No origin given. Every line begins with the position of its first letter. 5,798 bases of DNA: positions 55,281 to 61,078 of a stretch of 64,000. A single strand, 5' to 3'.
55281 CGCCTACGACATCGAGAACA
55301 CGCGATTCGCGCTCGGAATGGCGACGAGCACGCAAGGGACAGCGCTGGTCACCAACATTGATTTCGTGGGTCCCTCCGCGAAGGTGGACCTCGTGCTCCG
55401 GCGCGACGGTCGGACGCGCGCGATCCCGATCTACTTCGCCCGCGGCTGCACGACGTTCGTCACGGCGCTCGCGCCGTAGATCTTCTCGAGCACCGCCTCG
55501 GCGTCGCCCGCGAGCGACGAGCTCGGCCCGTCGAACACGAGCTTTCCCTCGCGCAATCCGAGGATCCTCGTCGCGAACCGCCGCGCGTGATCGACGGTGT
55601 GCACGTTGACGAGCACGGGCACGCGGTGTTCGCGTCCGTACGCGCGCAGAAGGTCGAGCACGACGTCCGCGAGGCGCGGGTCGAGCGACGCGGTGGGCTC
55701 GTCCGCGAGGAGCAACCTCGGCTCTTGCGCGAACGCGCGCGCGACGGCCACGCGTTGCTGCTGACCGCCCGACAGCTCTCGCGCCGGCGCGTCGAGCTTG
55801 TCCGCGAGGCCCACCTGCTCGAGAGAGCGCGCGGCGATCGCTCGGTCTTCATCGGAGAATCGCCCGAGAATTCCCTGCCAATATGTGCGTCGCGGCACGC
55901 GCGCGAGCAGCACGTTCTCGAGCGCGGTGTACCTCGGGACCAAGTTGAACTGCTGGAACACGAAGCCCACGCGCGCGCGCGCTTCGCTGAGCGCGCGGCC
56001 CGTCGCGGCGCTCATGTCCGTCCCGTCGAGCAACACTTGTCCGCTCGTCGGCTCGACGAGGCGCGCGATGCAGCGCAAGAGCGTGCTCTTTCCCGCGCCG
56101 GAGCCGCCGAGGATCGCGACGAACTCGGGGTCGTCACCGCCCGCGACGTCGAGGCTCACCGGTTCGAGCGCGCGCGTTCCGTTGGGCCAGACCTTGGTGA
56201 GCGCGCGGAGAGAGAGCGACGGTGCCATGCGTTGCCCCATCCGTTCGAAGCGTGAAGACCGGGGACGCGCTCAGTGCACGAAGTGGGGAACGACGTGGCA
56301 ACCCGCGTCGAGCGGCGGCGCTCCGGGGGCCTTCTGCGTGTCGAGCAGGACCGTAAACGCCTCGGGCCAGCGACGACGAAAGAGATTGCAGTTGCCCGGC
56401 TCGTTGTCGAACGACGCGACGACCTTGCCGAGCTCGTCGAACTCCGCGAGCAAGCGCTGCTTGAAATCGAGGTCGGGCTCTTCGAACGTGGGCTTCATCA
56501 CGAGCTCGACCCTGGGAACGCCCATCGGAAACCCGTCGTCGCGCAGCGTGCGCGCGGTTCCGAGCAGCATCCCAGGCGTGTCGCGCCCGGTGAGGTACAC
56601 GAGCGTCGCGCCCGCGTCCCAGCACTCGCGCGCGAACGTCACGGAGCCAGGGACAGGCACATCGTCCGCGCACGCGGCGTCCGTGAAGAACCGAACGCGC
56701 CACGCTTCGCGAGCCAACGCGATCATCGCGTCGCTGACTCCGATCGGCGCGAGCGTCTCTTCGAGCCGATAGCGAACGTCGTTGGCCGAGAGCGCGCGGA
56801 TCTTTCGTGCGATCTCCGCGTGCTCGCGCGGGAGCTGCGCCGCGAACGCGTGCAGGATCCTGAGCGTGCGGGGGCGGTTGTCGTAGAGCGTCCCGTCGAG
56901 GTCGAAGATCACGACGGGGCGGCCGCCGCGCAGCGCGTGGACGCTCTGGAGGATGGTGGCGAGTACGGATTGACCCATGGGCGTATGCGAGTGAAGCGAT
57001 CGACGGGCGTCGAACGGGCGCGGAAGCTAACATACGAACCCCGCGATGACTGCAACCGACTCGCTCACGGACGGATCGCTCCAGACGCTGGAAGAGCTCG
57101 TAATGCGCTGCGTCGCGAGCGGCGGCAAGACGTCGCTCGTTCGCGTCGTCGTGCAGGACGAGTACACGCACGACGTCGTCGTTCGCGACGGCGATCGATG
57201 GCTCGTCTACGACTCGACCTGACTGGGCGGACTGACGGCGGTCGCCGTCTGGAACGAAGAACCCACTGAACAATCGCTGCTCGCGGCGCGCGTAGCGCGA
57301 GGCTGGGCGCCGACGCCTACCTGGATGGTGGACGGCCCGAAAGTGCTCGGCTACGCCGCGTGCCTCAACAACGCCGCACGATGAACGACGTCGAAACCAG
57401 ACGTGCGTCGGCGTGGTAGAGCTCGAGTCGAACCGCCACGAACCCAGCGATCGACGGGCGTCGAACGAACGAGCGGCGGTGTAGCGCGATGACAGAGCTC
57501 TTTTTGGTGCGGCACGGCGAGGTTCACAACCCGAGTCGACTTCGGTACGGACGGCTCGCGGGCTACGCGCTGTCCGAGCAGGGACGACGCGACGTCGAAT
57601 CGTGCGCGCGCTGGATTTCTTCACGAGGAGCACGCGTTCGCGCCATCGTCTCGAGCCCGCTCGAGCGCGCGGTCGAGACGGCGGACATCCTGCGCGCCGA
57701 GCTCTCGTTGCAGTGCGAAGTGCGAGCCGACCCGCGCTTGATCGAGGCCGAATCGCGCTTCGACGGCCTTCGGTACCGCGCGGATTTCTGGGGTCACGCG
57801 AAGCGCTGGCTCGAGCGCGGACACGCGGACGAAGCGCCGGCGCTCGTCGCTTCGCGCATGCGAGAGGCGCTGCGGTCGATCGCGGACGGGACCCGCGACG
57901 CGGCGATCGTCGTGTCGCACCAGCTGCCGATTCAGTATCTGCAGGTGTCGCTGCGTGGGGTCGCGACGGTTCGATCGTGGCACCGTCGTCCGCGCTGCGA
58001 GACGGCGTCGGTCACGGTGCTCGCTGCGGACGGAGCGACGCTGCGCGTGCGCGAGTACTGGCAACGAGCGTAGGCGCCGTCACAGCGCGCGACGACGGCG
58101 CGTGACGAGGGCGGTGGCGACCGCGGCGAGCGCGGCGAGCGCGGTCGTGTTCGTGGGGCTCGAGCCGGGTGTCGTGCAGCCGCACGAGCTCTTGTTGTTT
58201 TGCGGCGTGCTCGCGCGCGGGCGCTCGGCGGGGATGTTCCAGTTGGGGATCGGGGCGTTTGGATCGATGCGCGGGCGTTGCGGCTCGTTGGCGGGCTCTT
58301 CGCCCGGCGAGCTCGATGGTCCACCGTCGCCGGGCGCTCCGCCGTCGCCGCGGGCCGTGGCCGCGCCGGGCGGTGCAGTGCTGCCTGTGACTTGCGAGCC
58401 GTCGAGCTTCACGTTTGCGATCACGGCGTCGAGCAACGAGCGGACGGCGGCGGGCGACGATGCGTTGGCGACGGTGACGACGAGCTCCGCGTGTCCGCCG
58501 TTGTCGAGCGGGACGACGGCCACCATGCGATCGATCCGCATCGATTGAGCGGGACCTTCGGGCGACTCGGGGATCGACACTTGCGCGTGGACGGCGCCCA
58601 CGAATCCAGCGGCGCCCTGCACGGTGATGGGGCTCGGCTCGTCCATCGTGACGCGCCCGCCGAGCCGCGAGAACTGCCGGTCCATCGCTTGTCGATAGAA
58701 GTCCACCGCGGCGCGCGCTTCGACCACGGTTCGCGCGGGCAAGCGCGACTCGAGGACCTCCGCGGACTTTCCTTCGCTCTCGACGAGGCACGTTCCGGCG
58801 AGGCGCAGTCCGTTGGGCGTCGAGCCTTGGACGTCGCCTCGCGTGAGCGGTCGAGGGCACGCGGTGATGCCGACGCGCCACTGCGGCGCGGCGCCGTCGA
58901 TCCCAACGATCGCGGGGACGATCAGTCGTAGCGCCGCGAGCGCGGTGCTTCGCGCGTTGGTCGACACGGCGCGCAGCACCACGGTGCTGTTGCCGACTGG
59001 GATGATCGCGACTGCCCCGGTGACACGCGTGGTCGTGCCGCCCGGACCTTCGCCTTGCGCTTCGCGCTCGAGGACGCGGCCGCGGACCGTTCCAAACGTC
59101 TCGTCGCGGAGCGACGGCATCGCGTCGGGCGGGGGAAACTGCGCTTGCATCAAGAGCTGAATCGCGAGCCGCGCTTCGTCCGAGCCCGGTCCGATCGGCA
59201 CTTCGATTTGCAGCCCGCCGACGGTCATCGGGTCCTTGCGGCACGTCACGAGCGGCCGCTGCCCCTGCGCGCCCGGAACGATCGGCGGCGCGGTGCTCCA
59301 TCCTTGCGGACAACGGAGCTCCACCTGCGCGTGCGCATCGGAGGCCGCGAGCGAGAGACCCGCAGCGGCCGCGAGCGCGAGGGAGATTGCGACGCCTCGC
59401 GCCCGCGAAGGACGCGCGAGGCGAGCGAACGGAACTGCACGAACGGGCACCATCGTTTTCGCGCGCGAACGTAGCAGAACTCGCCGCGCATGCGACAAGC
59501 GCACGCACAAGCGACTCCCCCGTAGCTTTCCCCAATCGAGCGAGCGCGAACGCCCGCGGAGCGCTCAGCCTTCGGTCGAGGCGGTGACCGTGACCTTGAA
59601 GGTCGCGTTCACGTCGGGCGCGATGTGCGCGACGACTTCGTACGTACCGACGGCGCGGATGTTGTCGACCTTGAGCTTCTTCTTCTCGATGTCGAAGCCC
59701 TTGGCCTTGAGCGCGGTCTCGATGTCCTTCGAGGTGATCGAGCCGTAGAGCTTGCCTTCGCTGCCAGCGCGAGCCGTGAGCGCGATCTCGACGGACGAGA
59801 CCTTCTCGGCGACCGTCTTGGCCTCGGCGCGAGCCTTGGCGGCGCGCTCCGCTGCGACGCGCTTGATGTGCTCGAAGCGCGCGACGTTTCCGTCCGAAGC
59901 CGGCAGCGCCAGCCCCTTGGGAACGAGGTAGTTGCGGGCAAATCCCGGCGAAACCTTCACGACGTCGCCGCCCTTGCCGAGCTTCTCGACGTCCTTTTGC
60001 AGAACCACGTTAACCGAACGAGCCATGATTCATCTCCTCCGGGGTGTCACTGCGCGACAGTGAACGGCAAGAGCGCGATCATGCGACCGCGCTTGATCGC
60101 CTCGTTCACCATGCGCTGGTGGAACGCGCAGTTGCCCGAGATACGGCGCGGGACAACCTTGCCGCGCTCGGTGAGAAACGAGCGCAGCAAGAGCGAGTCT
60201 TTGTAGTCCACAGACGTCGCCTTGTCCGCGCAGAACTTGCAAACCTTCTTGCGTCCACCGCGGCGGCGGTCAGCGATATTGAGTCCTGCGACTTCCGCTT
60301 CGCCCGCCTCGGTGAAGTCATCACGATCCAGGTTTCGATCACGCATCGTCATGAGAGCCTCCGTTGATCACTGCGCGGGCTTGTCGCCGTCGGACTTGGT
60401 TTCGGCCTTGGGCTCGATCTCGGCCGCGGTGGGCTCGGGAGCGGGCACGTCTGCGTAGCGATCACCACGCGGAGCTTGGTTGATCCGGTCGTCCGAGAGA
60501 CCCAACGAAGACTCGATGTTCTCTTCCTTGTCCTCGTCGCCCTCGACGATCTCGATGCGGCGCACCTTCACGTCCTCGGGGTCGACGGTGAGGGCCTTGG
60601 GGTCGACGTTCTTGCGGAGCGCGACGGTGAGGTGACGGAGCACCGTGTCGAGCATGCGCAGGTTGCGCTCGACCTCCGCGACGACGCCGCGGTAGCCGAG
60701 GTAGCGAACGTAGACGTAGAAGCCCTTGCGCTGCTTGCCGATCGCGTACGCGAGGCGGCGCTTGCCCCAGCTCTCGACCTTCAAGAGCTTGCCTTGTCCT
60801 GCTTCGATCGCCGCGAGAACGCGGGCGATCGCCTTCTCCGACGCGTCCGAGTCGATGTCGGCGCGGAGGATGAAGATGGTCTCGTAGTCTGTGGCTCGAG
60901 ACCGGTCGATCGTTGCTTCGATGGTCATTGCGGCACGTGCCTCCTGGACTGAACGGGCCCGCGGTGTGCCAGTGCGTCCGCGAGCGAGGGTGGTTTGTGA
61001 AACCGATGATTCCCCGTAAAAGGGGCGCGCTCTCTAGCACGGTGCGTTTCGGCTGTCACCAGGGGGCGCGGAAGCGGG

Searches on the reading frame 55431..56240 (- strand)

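Call 65: search_protein_families(library=pfam, proteins=[window:55431-56240:-], max_evalue=0.00001)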
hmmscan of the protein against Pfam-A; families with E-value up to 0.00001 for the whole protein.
window:55431-56240:- (269 aa): 2 families
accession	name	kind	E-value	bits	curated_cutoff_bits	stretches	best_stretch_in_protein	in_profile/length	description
PF00005.33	ABC_tran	-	5.7e-36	124.6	25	1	39-184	12-137/137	ABC transporter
PF13304.12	AAA_21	-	1.9e-07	31.9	27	0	40-93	1-42/304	AAA domain, putative AbiEii toxin, Type IV TA system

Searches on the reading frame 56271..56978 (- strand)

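Call 65: search_protein_families(library=pfam, proteins=[window:56271-56978:-], max_evalue=0.00001)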
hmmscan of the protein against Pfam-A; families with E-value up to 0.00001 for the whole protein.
window:56271-56978:- (235 aa): 1 family
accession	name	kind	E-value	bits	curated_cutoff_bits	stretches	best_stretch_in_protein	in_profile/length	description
PF00702.32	Hydrolase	-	4.5e-06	27.6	26.4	1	22-180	3-167/191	haloacid dehalogenase-like hydrolase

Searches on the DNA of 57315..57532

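Call 72: search_rna_families(source=window, start=57315, end=57532, threshold=evalue, max_evalue=10)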
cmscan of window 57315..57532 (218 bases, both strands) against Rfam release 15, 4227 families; matches with E-value up to 10: 2.
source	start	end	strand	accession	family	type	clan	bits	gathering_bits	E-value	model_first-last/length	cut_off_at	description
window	57481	57530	+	RF01340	CRISPR-DR29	Gene; CRISPR;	-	18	39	0.2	1-37/37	no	CRISPR RNA direct repeat element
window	57408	57446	-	RF03422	mir-637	Gene; miRNA;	-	14.6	71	3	1-90/90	no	mir-637 microRNA precursor family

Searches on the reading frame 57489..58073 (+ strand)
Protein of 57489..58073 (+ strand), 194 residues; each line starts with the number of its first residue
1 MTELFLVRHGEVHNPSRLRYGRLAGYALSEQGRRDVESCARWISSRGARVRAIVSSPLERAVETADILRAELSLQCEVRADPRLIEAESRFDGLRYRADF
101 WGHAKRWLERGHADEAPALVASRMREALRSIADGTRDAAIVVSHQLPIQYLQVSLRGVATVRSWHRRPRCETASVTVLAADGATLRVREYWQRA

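Call 45: find_homologous_proteins(query=window:57489-58073:+, max_evalue=1e-50)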
Query window:57489-58073:+ (194 aa): 7 proteins with E <= 1e-50 among 6411 candidates.
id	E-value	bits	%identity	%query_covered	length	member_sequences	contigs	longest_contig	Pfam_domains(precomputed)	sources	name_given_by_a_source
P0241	1.4e-120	418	100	100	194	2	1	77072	PF00300.28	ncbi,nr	ncbi:MAG: histidine phosphatase family protein [Myxococcales bacterium]|nr:histidine phosphatase fam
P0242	2.7e-107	375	90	100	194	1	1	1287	PF00300.28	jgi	jgi:broad specificity phosphatase PhoE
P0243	1.0e-81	291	70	100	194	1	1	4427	PF00300.28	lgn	-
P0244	3.9e-71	257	62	99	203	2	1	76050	PF00300.28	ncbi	-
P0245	1.1e-68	249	61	99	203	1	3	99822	PF00300.28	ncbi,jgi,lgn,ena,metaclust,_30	metaclust:\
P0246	8.2e-52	194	53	96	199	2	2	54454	PF00300.28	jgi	jgi:broad specificity phosphatase PhoE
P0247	4.6e-51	191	53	97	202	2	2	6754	PF00300.28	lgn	-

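Call 46: find_encoding_contigs(protein=P0242, flank=10000, max_places=3)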
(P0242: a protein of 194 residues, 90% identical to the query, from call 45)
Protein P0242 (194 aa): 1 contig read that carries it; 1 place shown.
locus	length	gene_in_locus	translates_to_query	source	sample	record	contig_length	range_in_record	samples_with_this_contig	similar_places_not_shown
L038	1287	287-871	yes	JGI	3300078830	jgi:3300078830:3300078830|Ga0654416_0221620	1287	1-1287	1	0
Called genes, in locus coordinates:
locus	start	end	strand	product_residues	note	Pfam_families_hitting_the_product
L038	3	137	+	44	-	?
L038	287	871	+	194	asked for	PF00300:His_Phos_1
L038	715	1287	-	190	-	?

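Call 47: find_encoding_contigs(protein=P0243, flank=10000, max_places=3)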
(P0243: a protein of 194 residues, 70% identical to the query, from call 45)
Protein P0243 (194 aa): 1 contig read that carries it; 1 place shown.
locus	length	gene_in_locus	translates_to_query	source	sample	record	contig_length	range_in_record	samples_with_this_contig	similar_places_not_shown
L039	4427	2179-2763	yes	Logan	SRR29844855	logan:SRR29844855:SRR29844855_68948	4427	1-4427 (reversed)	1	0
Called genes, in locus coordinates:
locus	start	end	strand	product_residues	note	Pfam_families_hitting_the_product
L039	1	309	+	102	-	?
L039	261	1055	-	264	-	PF00005:ABC_tran, PF13191:AAA_16 (faint), PF13304:AAA_21 (faint)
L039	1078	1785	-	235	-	PF00702:Hydrolase (weak)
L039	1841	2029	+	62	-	-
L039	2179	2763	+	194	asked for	PF00300:His_Phos_1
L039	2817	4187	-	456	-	-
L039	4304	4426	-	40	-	?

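Call 48: find_encoding_contigs(protein=P0244, flank=10000, max_places=3)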
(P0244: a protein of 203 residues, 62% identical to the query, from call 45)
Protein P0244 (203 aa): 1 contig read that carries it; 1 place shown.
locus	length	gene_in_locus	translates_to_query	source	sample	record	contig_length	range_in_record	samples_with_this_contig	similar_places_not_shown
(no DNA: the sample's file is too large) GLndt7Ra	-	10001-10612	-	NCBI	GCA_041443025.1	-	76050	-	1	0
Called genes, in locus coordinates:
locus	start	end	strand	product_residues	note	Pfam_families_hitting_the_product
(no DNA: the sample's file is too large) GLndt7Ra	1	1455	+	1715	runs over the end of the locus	-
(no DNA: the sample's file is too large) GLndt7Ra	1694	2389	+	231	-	PF01386:Ribosomal_L25p, PF14693:Ribosomal_TL5_C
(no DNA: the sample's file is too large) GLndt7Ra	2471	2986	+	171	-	PF01195:Pept_tRNA_hydro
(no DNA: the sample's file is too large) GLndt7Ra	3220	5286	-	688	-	PF13185:GAF_2 (faint), PF13492:GAF_3 (weak), PF00512:HisKA, PF02518:HATPase_c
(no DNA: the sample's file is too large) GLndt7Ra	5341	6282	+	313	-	-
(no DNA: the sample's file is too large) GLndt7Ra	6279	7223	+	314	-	-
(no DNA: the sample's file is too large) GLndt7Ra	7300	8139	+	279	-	-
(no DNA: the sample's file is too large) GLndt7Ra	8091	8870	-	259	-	PF00005:ABC_tran, PF13304:AAA_21 (faint)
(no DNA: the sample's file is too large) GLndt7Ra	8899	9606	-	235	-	PF00702:Hydrolase (weak)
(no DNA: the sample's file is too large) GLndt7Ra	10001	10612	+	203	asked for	PF00300:His_Phos_1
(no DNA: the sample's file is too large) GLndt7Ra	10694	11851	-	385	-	-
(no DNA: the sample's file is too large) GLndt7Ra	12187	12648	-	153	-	PF01281:Ribosomal_L9_N, PF03948:Ribosomal_L9_C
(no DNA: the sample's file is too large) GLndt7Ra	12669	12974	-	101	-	PF01084:Ribosomal_S18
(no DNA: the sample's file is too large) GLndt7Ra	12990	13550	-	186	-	PF01250:Ribosomal_S6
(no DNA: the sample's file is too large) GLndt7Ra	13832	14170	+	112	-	-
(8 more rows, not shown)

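Call 83: find_encoding_contigs(protein=P0241, flank=10000, max_places=3)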
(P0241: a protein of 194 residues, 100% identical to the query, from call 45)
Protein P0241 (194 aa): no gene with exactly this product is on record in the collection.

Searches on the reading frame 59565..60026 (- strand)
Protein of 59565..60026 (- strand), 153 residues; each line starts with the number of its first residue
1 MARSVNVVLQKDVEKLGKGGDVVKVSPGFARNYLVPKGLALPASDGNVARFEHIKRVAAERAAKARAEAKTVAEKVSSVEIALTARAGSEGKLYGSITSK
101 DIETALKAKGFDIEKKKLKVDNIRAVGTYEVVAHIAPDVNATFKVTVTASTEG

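Call 65: search_protein_families(library=pfam, proteins=[window:59565-60026:-], max_evalue=0.00001)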
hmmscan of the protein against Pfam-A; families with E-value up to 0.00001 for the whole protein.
window:59565-60026:- (153 aa): 2 families
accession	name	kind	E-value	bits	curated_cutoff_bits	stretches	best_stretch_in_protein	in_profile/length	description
PF03948.19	Ribosomal_L9_C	-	1.1e-23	83.9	23.2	1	67-148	1-85/86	Ribosomal protein L9, C-terminal domain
PF01281.25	Ribosomal_L9_N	-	2.1e-20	72.4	20.7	1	6-51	2-47/47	Ribosomal protein L9, N-terminal domain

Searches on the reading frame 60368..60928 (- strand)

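Call 65: search_protein_families(library=pfam, proteins=[window:60368-60928:-], max_evalue=0.00001)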
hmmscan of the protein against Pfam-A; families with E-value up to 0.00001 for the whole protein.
window:60368-60928:- (186 aa): 1 family
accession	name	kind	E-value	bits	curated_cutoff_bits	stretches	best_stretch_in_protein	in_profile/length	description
PF01250.22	Ribosomal_S6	-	1e-24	86.9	27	1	15-102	2-89/90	Ribosomal protein S6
